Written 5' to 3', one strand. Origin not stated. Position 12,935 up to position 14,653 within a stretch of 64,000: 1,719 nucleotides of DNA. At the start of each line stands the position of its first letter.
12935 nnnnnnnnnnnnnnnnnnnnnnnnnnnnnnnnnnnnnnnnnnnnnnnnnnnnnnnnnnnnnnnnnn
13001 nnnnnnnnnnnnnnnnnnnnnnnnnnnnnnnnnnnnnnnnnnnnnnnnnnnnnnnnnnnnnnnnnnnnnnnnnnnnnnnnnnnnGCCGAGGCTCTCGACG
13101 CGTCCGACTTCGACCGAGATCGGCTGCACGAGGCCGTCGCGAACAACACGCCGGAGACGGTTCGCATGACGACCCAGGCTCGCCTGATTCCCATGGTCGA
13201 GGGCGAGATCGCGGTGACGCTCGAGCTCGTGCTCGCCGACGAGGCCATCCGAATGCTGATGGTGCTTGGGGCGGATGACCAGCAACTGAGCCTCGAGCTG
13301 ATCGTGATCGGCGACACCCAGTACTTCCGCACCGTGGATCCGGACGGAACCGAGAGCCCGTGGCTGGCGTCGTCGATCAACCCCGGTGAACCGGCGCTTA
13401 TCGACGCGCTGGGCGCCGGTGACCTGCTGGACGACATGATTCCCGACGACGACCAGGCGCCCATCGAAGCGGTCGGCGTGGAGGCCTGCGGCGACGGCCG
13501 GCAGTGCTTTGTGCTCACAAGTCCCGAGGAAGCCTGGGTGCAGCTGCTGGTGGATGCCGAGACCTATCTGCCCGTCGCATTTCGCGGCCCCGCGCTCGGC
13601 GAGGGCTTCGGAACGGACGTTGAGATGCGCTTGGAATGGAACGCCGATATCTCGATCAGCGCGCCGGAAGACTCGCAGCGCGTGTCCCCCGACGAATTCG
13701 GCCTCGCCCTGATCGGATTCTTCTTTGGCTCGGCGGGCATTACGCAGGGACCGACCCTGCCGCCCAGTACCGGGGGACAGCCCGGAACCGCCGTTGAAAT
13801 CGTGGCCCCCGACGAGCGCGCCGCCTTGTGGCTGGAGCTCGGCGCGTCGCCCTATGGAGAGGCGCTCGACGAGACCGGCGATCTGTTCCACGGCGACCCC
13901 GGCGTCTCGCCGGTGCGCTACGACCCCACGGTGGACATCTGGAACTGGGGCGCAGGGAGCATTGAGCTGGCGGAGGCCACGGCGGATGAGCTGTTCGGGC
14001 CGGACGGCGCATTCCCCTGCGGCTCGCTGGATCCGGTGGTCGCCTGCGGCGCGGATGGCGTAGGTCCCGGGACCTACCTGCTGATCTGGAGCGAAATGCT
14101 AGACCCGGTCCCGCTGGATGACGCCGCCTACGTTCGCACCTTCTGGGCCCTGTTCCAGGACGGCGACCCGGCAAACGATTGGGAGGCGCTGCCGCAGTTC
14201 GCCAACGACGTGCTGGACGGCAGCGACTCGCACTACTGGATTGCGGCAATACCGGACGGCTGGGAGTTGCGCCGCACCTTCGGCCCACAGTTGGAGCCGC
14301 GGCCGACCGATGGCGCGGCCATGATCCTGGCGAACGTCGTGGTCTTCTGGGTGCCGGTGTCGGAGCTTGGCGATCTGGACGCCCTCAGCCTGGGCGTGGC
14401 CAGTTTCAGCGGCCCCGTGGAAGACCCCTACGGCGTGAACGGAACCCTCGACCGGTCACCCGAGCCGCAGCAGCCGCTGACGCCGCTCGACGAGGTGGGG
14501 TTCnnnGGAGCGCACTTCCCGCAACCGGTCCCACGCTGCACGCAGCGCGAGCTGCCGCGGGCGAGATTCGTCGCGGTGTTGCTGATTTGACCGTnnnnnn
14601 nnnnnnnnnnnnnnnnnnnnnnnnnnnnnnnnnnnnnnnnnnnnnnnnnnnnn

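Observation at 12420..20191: Tandem triplication of a PT-linker lipoprotein family convergent with a DUF3179 lipoprotein: candidate uncharacterised cell-envelope module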

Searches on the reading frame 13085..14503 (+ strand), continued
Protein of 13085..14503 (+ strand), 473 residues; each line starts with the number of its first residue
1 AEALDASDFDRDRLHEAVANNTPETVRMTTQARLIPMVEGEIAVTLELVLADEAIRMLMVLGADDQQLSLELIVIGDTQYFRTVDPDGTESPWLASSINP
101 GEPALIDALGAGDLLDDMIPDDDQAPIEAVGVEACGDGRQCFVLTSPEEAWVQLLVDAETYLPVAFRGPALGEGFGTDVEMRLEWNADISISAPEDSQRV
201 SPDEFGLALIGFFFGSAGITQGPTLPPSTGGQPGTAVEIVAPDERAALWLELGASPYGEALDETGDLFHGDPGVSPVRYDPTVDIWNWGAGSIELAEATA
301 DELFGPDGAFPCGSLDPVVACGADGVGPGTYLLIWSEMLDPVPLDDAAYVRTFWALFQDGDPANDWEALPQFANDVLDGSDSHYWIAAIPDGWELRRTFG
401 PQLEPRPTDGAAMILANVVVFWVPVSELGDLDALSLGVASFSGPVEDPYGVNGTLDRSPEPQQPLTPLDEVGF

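Call 56: find_encoding_contigs(protein=P0066, flank=6000, max_places=3)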
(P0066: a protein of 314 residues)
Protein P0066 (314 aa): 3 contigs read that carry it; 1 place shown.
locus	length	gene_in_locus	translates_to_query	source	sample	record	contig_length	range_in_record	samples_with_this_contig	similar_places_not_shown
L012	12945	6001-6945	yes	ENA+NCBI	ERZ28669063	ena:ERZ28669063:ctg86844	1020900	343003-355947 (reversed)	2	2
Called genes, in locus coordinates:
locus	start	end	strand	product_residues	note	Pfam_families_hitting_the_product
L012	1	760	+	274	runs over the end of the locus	PF04909:Amidohydro_2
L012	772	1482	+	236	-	PF00753:Lactamase_B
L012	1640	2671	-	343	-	PF08240:ADH_N (weak), PF00107:ADH_zinc_N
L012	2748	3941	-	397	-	PF01408:GFO_IDH_MocA, PF03447:NAD_binding_3 (weak), PF22725:GFO_IDH_MocA_C3, PF02894:GFO_IDH_MocA_C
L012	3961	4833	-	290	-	PF01634:HisG, PF08029:HisG_C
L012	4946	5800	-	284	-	PF08450:SGL (faint), PF17170:DUF5128 (faint), PF01436:NHL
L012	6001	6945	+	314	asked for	-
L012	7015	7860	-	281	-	PF02621:VitK2_biosynth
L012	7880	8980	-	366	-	PF04055:Radical_SAM, PF19288:CofH_C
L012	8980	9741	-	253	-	PF02621:VitK2_biosynth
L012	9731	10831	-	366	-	PF04055:Radical_SAM, PF19288:CofH_C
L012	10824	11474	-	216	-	PF00440:TetR_N, PF17932:TetR_C_24, PF21351:TetR_C_41 (weak)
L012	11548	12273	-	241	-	-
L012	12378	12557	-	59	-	-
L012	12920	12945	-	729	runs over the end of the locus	PF00962:A_deaminase, PF13185:GAF_2, PF01590:GAF, PF13492:GAF_3 (weak), PF13487:HD_5, PF01966:HD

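Call 57: find_encoding_contigs(protein=P0056, flank=6000, max_places=3)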
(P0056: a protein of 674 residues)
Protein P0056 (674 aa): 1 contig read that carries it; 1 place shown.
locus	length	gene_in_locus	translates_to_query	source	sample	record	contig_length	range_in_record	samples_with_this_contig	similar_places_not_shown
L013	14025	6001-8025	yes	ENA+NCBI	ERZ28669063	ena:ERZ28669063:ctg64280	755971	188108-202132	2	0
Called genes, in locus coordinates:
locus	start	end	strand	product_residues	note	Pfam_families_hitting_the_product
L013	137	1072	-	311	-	PF00135:COesterase, PF20434:BD-FAE, PF07859:Abhydrolase_3, PF00326:Peptidase_S9 (faint)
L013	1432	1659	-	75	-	-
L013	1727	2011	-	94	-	-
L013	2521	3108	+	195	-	-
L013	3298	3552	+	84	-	-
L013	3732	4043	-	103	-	-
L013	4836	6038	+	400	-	-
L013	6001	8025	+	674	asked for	-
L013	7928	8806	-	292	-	-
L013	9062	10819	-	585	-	PF01580:FtsK_SpoIIIE (faint), PF01935:DUF87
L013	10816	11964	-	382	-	PF13289:SIR2_2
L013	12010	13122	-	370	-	PF02384:N6_Mtase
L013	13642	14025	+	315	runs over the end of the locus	PF02899:Phage_int_SAM_1, PF13495:Phage_int_SAM_4 (faint), PF00589:Phage_integrase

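Call 58: find_encoding_contigs(protein=P0067, flank=5000, max_places=2)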
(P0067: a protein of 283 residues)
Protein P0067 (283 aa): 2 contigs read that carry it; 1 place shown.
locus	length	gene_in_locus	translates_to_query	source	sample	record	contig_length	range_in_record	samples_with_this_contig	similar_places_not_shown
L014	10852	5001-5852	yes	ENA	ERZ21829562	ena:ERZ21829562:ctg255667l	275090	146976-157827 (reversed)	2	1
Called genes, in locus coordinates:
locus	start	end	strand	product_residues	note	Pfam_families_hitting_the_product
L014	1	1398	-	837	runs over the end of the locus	-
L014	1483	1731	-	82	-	-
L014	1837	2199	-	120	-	-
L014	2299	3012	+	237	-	PF00753:Lactamase_B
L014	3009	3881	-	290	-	PF01634:HisG, PF08029:HisG_C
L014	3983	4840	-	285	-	PF08450:SGL (faint), PF24684:Vgb_lyase (faint), PF17170:DUF5128 (faint), PF01436:NHL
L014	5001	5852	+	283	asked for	-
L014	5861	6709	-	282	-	PF02621:VitK2_biosynth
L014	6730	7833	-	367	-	PF04055:Radical_SAM, PF19288:CofH_C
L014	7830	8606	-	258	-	PF02621:VitK2_biosynth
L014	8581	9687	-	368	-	PF04055:Radical_SAM, PF19288:CofH_C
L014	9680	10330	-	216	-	PF00440:TetR_N, PF17932:TetR_C_24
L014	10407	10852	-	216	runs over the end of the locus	-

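Call 59: find_encoding_contigs(protein=P0065, flank=5000, max_places=2)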
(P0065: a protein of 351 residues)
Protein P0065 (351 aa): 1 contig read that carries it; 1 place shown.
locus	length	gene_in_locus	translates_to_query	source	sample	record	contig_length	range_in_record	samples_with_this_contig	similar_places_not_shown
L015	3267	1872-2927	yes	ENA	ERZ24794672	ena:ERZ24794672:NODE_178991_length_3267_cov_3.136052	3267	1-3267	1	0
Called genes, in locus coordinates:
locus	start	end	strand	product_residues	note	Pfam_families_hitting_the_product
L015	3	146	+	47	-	?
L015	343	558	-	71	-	PF09360:zf-CDGSH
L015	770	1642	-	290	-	PF01634:HisG, PF08029:HisG_C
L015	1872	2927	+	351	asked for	-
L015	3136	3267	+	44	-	?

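Call 60: find_encoding_contigs(protein=P0075, flank=5000, max_places=2)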
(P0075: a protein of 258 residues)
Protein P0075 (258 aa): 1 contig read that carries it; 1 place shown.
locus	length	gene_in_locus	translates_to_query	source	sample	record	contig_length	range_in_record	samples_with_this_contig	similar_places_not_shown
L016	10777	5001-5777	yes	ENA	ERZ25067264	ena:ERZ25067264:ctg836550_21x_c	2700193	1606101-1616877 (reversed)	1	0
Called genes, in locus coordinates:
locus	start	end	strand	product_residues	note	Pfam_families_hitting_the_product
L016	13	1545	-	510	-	PF00133:tRNA-synt_1, PF01406:tRNA-synt_1e (faint), PF09334:tRNA-synt_1g, PF00133:tRNA-synt_1, PF19303:Anticodon_3 (weak)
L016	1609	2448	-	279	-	PF00590:TP_methylase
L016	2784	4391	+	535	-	PF00005:ABC_tran, PF03308:MeaB (faint), PF13555:AAA_29 (faint), PF13604:AAA_30 (faint), PF02463:SMC_N (faint), PF03193:RsgA_GTPase (faint), PF12848:ABC_tran_Xtn (weak), PF00005:ABC_tran, +4 more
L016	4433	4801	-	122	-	PF00903:Glyoxalase, PF22677:Ble-like_N (weak), PF18029:Glyoxalase_6 (weak)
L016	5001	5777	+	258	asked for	-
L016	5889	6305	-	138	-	PF07883:Cupin_2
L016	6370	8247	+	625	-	PF02638:GHL10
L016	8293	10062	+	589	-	PF02638:GHL10 (weak)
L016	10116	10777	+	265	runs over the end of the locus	PF05721:PhyH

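Call 72: list_cluster_members(proteins=[P0055, P0057, P0085, P0098, P0106, P0112, P0061, P0066, P0069, P0113])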
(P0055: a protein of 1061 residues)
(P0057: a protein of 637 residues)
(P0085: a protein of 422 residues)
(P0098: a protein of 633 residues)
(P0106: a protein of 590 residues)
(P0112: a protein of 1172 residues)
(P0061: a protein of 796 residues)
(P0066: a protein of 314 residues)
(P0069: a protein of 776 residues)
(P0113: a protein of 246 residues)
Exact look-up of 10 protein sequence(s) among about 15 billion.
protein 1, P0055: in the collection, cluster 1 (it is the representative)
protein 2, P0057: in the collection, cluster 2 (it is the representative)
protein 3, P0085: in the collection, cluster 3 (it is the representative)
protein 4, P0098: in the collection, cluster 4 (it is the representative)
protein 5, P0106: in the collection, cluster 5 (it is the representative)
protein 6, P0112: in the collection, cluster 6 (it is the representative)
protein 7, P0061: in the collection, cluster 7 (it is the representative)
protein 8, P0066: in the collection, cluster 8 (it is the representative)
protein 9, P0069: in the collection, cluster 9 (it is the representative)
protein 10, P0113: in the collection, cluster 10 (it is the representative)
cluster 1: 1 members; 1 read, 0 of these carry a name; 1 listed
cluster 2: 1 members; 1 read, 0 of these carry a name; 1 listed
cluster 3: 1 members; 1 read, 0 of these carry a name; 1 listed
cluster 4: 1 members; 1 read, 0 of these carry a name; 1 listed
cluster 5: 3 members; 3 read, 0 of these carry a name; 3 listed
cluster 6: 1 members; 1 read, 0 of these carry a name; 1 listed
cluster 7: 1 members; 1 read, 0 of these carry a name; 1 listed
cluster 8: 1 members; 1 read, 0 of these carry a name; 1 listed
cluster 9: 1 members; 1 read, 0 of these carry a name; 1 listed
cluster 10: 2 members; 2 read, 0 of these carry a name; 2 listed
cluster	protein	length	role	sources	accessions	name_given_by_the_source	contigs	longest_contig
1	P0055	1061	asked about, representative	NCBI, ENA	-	-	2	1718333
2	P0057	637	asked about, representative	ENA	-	-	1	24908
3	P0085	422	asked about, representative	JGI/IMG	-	-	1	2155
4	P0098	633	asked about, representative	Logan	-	-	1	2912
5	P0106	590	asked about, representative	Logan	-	-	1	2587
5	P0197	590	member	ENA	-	-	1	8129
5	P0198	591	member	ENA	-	-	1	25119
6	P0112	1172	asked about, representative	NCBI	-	-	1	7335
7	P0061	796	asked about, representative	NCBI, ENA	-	-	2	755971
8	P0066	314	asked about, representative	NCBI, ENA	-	-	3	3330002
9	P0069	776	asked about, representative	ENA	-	-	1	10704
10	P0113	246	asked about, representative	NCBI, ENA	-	-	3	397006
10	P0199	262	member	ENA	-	-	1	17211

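Call 77: find_encoding_contigs(protein=P0039, flank=7000, max_places=2)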
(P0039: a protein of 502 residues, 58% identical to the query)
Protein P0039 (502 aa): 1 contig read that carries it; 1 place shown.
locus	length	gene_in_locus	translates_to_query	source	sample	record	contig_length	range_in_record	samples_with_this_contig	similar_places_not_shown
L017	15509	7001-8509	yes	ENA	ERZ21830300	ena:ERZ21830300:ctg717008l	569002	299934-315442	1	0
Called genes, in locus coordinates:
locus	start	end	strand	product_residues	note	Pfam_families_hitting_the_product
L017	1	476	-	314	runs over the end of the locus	PF00248:Aldo_ket_red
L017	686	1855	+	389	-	PF12760:Zn_ribbon_IS1595, PF05063:MT-A70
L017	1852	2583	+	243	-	PF09195:Endonuc-BglII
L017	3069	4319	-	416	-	PF02749:QRPTase_N (faint), PF17767:NAPRTase_N, PF04095:NAPRTase (weak)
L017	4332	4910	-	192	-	PF00857:Isochorismatase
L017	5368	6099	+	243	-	PF00702:Hydrolase, PF13419:HAD_2, PF13242:Hydrolase_like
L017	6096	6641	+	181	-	PF00293:NUDIX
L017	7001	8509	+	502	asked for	-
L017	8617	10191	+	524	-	-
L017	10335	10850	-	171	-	-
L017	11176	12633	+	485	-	PF00749:tRNA-synt_1c, PF19269:Anticodon_2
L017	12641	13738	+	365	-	PF00583:Acetyltransf_1 (faint), PF13527:Acetyltransf_9, PF13508:Acetyltransf_7 (weak), PF13530:SCP2_2 (faint)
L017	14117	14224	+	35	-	-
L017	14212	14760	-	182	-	-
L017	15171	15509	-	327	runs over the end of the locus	PF08240:ADH_N (faint), PF00107:ADH_zinc_N, PF13602:ADH_zinc_N_2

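Call 78: find_encoding_contigs(protein=P0051, flank=7000, max_places=2)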
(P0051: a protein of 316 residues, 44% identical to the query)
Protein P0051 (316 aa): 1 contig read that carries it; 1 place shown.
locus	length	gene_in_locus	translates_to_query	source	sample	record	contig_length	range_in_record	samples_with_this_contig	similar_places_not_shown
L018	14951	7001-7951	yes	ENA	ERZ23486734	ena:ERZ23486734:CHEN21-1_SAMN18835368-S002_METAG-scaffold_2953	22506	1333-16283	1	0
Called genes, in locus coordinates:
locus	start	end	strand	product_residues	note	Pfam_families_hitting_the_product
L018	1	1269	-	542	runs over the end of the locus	PF00501:AMP-binding, PF13193:AMP-binding_C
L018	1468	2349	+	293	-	PF00378:ECH_1, PF16113:ECH_2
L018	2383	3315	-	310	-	PF04199:Cyclase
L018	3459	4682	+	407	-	PF00296:Bac_luciferase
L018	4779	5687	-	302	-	PF00491:Arginase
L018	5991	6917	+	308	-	-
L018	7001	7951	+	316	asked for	-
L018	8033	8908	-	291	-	PF08450:SGL, PF24684:Vgb_lyase (faint)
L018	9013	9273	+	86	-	PF08534:Redoxin (weak)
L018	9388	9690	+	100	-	-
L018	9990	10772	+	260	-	PF00378:ECH_1, PF16113:ECH_2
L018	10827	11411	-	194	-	PF00160:Pro_isomerase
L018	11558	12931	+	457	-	PF07287:AtuA (weak)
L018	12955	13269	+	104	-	PF14330:DUF4387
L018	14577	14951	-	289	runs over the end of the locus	PF00378:ECH_1, PF16113:ECH_2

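Call 79: find_encoding_contigs(protein=P0033, flank=7000, max_places=2)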
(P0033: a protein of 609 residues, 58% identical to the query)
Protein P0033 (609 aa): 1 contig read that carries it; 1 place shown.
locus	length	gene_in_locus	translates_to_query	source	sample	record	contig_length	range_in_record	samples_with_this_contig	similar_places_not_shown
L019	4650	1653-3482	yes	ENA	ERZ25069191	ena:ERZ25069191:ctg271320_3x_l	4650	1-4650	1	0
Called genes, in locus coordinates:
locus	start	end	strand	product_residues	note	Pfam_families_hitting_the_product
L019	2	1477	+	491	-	?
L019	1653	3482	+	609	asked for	-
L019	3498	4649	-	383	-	?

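Call 83: search_protein_families(library=pfam, proteins=[P0077, P0084, P0086, P0087, P0093, P0108, P0187, P0191, P0167, P0061], max_evalue=0.01)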
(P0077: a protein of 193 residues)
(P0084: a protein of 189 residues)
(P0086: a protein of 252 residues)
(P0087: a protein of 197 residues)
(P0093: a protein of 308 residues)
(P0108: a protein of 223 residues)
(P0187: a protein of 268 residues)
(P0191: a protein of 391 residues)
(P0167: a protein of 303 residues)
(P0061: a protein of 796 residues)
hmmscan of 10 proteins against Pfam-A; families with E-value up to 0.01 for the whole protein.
P0077 (193 aa): 0 families

P0084 (189 aa): 0 families

P0086 (252 aa): 0 families

P0087 (197 aa): 0 families

P0093 (308 aa): 1 family
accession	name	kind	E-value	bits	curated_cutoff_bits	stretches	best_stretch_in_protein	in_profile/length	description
PF07161.20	LppX_LprAFG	-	1.9e-08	34.9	24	1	113-281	2-170/192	LppX_LprAFG lipoprotein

P0108 (223 aa): 0 families

P0187 (268 aa): 0 families

P0191 (391 aa): 0 families

P0167 (303 aa): 0 families

P0061 (796 aa): 1 family
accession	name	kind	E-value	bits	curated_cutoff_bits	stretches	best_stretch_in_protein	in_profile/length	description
PF11611.13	DUF4352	-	6.4e-17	62.4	25.9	2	376-459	31-117/122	Domain of unknown function (DUF4352)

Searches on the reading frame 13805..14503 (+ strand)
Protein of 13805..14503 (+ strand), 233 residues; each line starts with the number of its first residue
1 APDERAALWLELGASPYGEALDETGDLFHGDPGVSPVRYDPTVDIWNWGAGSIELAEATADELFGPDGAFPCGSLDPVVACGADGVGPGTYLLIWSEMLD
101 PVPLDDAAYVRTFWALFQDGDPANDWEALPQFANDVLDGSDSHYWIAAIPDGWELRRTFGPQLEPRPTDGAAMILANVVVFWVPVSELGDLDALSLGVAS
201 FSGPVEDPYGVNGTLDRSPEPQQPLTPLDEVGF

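Call 30: predict_structure(alignment_id=A3)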
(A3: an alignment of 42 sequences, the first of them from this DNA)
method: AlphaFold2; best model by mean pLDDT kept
length: 233 residues; sequences in the alignment: 42
mean_pLDDT: 88.7   pTM: 0.88
mean pLDDT of the five models: 88.7, 87.8, 85.7, 85.1, 82.7
residues with pLDDT >= 90: 158; 70-90: 55; 50-70: 18; < 50: 2
segments of 3 or more residues with pLDDT < 50: none
pLDDT, mean of each block of 10 residues (from residue 1): 56 65 87 86 94 90 91 93 91 95 93 96 86 82 95 95 94 96 95 94 90 92 90 71
secondary structure, 60 per line:
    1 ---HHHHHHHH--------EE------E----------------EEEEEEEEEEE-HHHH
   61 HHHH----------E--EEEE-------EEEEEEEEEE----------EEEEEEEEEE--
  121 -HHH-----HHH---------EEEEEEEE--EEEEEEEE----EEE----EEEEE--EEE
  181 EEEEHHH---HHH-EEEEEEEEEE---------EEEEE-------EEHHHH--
elements in order: H4-11 E45-55 H57-64 E78-81 E89-98 E109-118 E142-149 E152-159 E164-166 E171-175 E178-184 E195-204 E214-218 H228-231

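Call 70: search_solved_structures(query=A7, max_evalue=10, show_alignments=2)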
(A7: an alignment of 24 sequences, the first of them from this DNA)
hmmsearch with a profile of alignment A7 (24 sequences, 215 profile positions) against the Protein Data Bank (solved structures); distinct sequences matched with E-value up to 10: 2.
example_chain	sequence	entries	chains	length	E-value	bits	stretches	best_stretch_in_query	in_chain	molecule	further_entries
1f5m_A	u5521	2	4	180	0.69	12.7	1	14-105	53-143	GAF | UPF0067 GAF domain-containing protein YKL069W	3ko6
8adn_C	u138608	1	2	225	1.3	11.8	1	32-102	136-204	Proteasome subunit alpha type-4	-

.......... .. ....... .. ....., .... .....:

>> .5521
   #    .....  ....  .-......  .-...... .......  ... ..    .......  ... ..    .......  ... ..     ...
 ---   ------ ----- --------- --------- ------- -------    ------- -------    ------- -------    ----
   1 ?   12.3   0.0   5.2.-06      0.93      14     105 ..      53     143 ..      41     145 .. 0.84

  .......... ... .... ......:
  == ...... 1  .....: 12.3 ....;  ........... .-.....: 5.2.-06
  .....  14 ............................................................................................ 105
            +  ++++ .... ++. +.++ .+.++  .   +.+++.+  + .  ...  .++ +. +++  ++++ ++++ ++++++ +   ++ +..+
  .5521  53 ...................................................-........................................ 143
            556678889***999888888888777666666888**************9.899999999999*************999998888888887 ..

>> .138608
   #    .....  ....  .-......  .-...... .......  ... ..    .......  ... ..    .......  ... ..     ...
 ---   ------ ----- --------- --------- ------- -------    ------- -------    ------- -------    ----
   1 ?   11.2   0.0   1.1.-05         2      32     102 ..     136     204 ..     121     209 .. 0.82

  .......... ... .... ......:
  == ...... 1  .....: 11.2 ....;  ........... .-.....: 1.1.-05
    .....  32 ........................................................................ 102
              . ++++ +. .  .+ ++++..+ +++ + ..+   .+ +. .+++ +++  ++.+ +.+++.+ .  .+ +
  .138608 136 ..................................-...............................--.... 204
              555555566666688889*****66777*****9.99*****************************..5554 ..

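Call 71: search_protein_families(library=pfam, alignment_id=A7, max_evalue=10)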
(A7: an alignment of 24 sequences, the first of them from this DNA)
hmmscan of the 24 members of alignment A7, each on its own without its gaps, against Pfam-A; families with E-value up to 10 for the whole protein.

A. member 1, seq(233 aa): 0 families

B. families by the number of members that match (of 24 scanned): 3 families
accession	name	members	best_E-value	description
PF25583.1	WCX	1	0.045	WCX domain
PF17113.10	AmpE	1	0.19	Regulatory signalling modulator protein AmpE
PF19187.6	HTH_PafC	1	0.27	PafC helix-turn-helix domain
